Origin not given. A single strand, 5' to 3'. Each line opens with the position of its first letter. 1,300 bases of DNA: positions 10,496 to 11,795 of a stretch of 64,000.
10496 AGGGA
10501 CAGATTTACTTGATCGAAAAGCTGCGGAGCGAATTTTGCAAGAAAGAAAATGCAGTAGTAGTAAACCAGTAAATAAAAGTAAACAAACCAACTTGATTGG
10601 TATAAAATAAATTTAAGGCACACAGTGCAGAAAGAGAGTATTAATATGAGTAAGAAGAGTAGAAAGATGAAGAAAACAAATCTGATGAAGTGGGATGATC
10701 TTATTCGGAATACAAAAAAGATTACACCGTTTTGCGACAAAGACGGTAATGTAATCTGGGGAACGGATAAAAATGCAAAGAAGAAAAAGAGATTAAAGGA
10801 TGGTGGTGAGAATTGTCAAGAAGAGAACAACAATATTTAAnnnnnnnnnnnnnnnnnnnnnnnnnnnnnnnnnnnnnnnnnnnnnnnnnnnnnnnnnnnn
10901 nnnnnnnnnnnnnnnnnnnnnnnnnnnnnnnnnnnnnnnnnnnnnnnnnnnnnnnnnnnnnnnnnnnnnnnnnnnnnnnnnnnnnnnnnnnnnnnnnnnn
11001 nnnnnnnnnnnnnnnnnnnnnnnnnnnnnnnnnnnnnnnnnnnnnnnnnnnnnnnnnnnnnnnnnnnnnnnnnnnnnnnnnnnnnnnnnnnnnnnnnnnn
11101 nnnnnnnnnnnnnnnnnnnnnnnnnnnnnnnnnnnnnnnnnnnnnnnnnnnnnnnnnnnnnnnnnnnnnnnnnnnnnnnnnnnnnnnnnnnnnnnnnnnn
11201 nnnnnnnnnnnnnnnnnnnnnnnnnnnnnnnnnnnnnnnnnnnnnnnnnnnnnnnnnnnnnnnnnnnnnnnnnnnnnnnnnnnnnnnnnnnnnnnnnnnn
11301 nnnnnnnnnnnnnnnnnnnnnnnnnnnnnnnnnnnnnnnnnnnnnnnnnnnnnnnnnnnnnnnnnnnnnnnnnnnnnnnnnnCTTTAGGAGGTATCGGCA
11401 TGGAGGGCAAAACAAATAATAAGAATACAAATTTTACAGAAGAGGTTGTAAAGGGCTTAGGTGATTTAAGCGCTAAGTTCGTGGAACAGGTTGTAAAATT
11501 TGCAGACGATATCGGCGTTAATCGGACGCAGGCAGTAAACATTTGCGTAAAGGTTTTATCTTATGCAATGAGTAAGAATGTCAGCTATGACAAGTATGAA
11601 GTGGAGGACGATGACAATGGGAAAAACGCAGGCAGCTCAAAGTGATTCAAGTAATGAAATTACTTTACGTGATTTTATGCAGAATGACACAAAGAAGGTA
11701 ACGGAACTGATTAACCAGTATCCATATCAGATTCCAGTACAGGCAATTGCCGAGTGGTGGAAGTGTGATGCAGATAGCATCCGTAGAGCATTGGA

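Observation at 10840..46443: Phage sigma factor and a three-copy bipartite promoter motif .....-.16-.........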

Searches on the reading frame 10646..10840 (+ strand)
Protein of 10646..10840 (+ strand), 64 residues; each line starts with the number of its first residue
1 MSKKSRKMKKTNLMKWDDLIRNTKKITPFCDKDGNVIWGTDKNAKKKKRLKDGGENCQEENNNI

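Call 36: search_protein_families(library=ncbifam, proteins=[window:10646-10840:+], max_evalue=0.1)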
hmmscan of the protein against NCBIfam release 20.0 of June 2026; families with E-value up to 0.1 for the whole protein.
window:10646-10840:+ (64 aa): 0 families

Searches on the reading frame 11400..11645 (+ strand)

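Call 36: search_protein_families(library=ncbifam, proteins=[window:11400-11645:+], max_evalue=0.1)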
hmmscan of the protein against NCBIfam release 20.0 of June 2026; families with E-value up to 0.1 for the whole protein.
window:11400-11645:+ (81 aa): 2 families
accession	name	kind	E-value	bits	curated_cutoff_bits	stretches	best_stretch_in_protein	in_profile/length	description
TIGR02196.1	GlrX_YruB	hypoth_equivalog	0.013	16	88.55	1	44-74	8-38/74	glutaredoxin-like protein, YruB-family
NF004429.0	PRK05771.2-2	equivalog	0.093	11.4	799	1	7-55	487-535/608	V-type ATP synthase subunit I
